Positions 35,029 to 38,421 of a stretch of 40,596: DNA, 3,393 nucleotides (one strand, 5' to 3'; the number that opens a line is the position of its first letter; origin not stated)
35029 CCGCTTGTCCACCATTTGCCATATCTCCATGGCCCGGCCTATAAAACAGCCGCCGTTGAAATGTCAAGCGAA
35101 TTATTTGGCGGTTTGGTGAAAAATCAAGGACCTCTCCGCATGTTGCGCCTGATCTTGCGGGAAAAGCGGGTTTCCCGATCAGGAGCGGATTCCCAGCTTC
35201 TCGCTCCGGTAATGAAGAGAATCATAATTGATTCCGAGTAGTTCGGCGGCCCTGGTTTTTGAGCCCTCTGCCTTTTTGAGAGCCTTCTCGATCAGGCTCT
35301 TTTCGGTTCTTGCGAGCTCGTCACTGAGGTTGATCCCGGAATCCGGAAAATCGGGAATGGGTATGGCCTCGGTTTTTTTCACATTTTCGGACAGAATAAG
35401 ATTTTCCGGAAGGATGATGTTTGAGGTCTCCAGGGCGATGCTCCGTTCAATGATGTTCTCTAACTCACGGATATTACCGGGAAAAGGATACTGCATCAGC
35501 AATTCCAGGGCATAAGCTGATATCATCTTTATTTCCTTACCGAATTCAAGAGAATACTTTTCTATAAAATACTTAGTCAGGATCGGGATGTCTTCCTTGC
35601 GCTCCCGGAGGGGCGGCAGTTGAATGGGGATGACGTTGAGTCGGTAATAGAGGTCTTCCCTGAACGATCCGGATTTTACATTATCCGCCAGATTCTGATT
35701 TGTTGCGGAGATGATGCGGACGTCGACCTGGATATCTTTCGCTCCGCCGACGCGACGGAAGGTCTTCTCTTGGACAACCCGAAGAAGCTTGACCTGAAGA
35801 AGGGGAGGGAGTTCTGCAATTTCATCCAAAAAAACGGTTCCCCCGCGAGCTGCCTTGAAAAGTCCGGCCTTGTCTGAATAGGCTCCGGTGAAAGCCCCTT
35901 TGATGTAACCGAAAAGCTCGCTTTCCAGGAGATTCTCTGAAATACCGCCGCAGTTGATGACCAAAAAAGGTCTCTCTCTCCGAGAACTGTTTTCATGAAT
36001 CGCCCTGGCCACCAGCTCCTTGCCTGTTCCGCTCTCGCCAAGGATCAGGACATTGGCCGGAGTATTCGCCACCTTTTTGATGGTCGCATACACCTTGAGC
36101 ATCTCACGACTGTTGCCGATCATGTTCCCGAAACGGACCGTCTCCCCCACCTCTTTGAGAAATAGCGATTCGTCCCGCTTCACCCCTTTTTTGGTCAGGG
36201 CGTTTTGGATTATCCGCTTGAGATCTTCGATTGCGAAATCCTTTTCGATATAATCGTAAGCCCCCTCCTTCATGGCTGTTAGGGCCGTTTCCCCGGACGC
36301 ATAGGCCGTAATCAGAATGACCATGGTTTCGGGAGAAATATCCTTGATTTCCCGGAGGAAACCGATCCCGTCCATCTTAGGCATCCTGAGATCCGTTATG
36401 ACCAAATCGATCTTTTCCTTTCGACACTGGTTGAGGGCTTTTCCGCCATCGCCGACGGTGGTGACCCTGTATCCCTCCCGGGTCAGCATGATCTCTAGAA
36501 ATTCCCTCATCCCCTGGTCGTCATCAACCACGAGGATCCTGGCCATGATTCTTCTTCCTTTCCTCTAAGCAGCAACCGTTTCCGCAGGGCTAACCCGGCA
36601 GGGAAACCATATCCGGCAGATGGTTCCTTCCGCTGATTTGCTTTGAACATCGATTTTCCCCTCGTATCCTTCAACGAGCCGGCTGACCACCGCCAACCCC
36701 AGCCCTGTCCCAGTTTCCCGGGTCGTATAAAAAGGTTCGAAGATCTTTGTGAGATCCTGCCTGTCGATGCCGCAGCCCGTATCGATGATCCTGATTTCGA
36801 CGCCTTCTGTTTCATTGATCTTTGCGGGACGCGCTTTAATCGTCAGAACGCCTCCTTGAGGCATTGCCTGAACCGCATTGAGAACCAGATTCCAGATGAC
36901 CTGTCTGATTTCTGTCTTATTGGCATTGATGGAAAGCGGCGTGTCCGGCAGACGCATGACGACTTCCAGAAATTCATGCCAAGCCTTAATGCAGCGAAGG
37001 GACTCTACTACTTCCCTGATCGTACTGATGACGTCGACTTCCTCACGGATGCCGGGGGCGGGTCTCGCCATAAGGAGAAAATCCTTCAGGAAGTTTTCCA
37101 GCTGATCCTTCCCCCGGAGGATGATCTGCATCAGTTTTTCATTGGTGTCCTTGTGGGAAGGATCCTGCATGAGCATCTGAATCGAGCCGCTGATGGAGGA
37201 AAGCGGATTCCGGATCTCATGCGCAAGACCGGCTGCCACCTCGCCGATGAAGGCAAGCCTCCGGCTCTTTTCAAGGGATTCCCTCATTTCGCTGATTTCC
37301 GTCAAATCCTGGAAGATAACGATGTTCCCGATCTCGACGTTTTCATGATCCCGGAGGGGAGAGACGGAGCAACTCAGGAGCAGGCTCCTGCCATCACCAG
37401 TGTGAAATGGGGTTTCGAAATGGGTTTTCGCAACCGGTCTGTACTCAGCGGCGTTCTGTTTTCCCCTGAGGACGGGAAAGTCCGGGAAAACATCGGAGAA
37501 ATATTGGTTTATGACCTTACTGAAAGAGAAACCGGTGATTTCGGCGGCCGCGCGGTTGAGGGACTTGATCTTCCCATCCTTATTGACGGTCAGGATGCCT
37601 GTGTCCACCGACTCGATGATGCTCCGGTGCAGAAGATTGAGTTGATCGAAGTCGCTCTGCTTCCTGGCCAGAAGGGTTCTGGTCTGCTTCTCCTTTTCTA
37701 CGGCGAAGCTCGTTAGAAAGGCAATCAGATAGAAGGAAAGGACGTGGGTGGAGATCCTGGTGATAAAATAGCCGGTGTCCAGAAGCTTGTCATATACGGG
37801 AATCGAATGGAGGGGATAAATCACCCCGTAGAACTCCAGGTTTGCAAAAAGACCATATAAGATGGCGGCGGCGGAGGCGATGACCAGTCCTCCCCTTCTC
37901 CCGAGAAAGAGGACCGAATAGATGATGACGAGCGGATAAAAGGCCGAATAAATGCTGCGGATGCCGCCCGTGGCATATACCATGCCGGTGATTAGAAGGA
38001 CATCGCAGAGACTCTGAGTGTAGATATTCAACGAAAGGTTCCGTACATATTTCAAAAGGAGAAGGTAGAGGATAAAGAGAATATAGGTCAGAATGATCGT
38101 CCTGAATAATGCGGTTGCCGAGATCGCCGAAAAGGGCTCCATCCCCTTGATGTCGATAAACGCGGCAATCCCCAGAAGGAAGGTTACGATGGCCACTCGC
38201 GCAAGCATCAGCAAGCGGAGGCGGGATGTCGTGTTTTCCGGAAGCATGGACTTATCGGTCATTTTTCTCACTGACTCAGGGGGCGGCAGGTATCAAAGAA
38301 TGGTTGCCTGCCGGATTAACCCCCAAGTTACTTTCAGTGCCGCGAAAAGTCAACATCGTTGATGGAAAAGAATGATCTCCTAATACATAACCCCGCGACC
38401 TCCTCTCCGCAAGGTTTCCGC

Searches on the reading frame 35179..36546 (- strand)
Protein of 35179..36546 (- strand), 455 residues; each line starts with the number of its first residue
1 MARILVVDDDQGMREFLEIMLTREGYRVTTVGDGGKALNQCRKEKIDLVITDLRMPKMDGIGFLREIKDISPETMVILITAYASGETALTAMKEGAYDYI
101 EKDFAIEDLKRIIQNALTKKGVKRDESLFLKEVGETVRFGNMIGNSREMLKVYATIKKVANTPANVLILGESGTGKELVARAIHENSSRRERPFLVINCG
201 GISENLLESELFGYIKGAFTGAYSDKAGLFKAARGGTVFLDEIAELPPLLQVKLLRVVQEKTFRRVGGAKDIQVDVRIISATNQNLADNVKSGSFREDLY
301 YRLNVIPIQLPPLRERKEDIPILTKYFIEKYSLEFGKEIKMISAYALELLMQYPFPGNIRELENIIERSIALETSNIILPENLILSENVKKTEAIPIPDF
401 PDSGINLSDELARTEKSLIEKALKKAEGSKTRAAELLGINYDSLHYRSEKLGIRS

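Call 6: search_protein_families(library=pfam, proteins=[window:35179-36546:-])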
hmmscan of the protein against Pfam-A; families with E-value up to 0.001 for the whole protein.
window:35179-36546:- (455 aa): 8 families
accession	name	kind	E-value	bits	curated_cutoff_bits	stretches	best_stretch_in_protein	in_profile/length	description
PF00158.32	Sigma54_activat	-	8.2e-73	244.1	20.2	1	142-309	1-168/168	Sigma-54 interaction domain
PF00072.30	Response_reg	-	1.5e-31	109.3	30.2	1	4-113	1-110/111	Response regulator receiver domain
PF25601.1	AAA_lid_14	-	3.6e-24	84.9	27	1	314-384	1-71/87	AAA+ ATPase lid domain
PF14532.12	Sigma54_activ_2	-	4.8e-24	85.6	25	1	143-313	1-138/138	Sigma-54 interaction domain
PF02954.25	HTH_8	-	1.7e-10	40.9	22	1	411-447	2-38/42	Bacterial regulatory protein, Fis family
PF07728.20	AAA_5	-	1.8e-09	38.2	22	1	165-285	1-124/139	AAA domain (dynein-related subfamily)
PF00004.35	AAA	-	0.00028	21.8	21.2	1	166-284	1-110/131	ATPase family associated with various cellular activities (AAA)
PF07724.20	AAA_2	-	0.00032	21.2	27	0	164-281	4-122/166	AAA domain (Cdc48 subfamily)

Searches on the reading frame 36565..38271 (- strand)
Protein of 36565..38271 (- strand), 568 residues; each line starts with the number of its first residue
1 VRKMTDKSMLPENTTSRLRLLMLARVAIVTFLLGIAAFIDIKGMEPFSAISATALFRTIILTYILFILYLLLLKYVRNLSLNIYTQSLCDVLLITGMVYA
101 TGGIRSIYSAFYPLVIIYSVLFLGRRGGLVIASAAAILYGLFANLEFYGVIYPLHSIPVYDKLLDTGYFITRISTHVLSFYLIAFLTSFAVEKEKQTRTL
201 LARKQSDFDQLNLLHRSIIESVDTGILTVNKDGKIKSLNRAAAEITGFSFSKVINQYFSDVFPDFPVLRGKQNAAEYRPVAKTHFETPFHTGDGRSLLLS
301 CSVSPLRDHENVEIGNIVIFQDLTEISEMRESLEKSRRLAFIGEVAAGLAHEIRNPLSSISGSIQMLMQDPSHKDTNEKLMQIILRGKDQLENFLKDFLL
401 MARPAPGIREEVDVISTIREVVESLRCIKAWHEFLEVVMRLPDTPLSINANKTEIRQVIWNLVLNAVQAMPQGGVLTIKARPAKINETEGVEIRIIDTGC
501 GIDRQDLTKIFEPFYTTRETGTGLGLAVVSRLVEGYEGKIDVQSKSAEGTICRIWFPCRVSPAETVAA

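Call 6: search_protein_families(library=pfam, proteins=[window:36565-38271:-])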
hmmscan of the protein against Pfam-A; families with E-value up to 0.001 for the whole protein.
window:36565-38271:- (568 aa): 7 families
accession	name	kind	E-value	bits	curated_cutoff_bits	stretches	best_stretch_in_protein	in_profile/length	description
PF02518.31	HATPase_c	-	2.3e-26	92.9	26.4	1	452-558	3-109/111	Histidine kinase-, DNA gyrase B-, and HSP90-like ATPase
PF25323.1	6TM_PilS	-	1.8e-16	60.8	27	1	18-198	12-186/189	PilS-like transmembrane domain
PF00512.31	HisKA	-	2.4e-12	47.2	26.9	1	343-404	3-63/66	His Kinase A (phospho-acceptor) domain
PF13426.13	PAS_9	-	3.8e-11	43.6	27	1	224-325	2-103/103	PAS domain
PF08448.16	PAS_4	-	7.8e-11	42.6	23.1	1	220-325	2-107/110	PAS fold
PF00989.32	PAS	-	2.8e-10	40.6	22.6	1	216-322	4-112/113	PAS fold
PF13188.13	PAS_8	-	1e-06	28.9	21.8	1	215-269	3-54/65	PAS domain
